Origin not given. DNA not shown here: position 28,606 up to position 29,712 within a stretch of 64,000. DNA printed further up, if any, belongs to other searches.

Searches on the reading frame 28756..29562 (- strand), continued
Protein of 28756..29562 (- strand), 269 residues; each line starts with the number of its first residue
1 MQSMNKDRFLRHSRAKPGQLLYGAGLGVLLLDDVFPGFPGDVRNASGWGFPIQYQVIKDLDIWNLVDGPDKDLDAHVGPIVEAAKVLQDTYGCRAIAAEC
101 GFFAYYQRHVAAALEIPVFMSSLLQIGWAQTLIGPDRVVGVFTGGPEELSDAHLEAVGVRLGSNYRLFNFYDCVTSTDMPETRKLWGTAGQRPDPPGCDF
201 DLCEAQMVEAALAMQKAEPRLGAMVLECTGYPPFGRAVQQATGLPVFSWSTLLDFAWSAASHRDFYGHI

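Call 83: search_dna_similar(query=window:28756-29562:-, collection=plasmids, mode=protein, max_rows=15)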
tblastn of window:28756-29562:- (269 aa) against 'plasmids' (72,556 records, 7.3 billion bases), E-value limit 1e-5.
Records with a match: 129; places in all: 137; records where one place covers at least 80% of the query: 115.
Best place of each record, by identity: <60% 129.
By first word of the organism name: Agrobacterium 26; Sinorhizobium 21; Leisingera 18; Rhizobium 17; Paracoccus 7; Shinella 6; Ruegeria 5; Enterococcus 2; Bosea 2; Bradyrhizobium 2; and 19 more.
By predicted mobility (MOB-suite, as given by PLSDB): non-mobilizable 66; conjugative 57; mobilizable 6.
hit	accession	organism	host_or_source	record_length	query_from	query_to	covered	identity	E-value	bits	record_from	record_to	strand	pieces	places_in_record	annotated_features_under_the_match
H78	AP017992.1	Planktothrix agardhii NIES-204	-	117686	32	269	88%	46.6%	3e-64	224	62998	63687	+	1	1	hypothetical protein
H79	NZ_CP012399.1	Chelatococcus sp. CO-6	whole organism,Shengli Oilfield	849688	32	260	85%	37.9%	5e-29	122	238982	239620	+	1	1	aspartate/glutamate racemase family protein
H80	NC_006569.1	Ruegeria pomeroyi DSS-3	-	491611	35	265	86%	36.1%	2e-28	120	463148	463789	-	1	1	aspartate/glutamate racemase family protein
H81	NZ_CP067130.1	Paracoccus seriniphilus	cell culture,washing water of Bugula ...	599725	35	269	87%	34.9%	2e-32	132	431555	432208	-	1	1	aspartate/glutamate racemase family protein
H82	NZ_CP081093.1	Leisingera caerulea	-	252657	32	269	88%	34.0%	2e-31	129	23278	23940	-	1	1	aspartate/glutamate racemase family protein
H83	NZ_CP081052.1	Leisingera aquaemixtae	-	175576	32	269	88%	33.6%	7e-31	128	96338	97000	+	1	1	aspartate/glutamate racemase family protein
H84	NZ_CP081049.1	Leisingera aquaemixtae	-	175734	32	269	88%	33.6%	7e-31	127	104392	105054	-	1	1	aspartate/glutamate racemase family protein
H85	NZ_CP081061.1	Leisingera aquaemixtae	-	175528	32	269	88%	33.6%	9e-31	127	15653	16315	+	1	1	aspartate/glutamate racemase family protein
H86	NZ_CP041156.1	Leisingera aquaemixtae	cell culture,Biocathode MCL, marine ...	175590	32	269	88%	33.6%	9e-31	127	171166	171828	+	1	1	aspartate/glutamate racemase family protein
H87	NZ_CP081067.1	Leisingera caerulea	-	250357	32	269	88%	33.6%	2e-30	127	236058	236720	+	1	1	aspartate/glutamate racemase family protein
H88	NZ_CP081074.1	Leisingera caerulea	-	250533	32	269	88%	33.6%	2e-30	127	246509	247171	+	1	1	aspartate/glutamate racemase family protein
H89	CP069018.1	Pseudosulfitobacter pseudonitzschiae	-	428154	32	269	88%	33.3%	6e-34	137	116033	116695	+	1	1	aspartate/glutamate racemase family protein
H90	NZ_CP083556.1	Leisingera sp. S132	-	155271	32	269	88%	33.2%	1e-30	127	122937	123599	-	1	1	aspartate/glutamate racemase family protein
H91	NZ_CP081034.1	Leisingera aquaemixtae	-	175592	32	269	88%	33.2%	2e-30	126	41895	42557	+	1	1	aspartate/glutamate racemase family protein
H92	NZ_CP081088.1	Leisingera caerulea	-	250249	32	269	88%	33.2%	3e-30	125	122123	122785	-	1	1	aspartate/glutamate racemase family protein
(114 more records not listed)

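Call 84: get_annotated_region(hit=H80, flank=9000)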
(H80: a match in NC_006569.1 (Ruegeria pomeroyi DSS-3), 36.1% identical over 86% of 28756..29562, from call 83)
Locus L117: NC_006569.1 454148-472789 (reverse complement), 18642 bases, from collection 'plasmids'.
description: Ruegeria pomeroyi DSS-3 megaplasmid, complete sequence
organism: Ruegeria pomeroyi DSS-3 (NCBI taxid 246200)
taxonomy: Bacteria; Pseudomonadota; Alphaproteobacteria; Rhodobacterales; Roseobacteraceae; Ruegeria; Ruegeria pomeroyi; Ruegeria pomeroyi DSS-3
host: -; source: -; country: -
typing (MOB-suite, as given by PLSDB): non-mobilizable; replicon rep_cluster_95
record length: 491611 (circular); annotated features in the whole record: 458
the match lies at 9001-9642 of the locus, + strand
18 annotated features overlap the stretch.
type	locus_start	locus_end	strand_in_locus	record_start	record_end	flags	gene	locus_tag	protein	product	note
CDS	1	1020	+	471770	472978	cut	-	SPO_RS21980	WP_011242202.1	acetyl-CoA C-acetyltransferase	-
CDS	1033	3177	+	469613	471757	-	-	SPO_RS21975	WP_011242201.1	3-hydroxyacyl-CoA dehydrogenase NAD-binding domain-containing protein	GO:0006631 - fatty acid metabolic process [Evidence IEA]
CDS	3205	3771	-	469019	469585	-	-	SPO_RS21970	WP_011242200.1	TetR/AcrR family transcriptional regulator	GO:0006355 - regulation of DNA-templated transcription [Evidence IEA]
CDS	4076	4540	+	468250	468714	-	-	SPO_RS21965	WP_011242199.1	nuclear transport factor 2 family protein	-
CDS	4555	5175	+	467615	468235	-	-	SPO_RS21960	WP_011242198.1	pyridoxamine 5'-phosphate oxidase family protein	-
CDS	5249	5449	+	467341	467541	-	-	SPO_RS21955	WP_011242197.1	hypothetical protein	-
CDS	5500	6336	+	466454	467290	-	-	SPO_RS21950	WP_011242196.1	PhzF family phenazine biosynthesis protein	GO:0009058 - biosynthetic process [Evidence IEA]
CDS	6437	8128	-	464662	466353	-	-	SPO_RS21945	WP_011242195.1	thiamine pyrophosphate-binding protein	-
CDS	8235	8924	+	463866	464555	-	-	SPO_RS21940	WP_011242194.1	GntR family transcriptional regulator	-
CDS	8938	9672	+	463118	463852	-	-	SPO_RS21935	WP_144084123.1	aspartate/glutamate racemase family protein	-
CDS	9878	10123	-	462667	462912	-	-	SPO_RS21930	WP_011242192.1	MoaD/ThiS family protein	-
CDS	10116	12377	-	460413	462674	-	-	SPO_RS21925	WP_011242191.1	xanthine dehydrogenase family protein molybdopterin-binding subunit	-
CDS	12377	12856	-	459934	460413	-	-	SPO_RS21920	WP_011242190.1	(2Fe-2S)-binding protein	-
CDS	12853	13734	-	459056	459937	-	-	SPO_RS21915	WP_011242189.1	xanthine dehydrogenase family protein subunit M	-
CDS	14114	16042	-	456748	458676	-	-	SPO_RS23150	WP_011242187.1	hypothetical protein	-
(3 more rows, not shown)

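Call 85: get_annotated_region(hit=H82, flank=9000)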
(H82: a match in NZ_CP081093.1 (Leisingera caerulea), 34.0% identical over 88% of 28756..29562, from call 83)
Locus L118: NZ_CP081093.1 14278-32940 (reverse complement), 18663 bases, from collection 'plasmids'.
description: Leisingera caerulea strain S216 plasmid unnamed3, complete sequence
organism: Leisingera caerulea (NCBI taxid 506591)
taxonomy: Bacteria; Pseudomonadota; Alphaproteobacteria; Rhodobacterales; Roseobacteraceae; Leisingera; Leisingera caerulea
host: -; source: -; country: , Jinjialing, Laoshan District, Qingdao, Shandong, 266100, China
typing (MOB-suite, as given by PLSDB): non-mobilizable
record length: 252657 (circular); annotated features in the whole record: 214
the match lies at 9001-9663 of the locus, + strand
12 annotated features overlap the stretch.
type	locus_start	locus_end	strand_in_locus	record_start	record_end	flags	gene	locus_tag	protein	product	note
CDS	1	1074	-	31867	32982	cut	-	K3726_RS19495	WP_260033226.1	cystathionine gamma-lyase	GO:0019346 - transsulfuration [Evidence IEA]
CDS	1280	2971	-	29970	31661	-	-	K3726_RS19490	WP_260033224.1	thiamine pyrophosphate-binding protein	-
CDS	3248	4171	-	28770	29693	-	-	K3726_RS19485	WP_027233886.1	LysR family transcriptional regulator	-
CDS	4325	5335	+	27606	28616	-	-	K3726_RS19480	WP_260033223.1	TAXI family TRAP transporter solute-binding subunit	-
CDS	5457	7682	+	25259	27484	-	-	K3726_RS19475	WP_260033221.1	TRAP transporter permease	-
CDS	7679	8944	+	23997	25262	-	-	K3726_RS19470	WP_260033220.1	FAD-dependent oxidoreductase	-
CDS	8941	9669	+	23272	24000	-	-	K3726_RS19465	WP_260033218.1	aspartate/glutamate racemase family protein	-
CDS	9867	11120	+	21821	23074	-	-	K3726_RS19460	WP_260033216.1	aminotransferase class V-fold PLP-dependent enzyme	-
CDS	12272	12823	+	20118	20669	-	-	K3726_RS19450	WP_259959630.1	TetR/AcrR family transcriptional regulator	GO:0006355 - regulation of DNA-templated transcription [Evidence IEA]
CDS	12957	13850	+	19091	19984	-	-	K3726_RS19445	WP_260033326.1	NAD(P)-dependent oxidoreductase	-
CDS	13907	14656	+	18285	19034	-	-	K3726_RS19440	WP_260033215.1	arylmalonate decarboxylase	-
CDS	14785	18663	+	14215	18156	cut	-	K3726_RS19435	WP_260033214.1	amino acid adenylation domain-containing protein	-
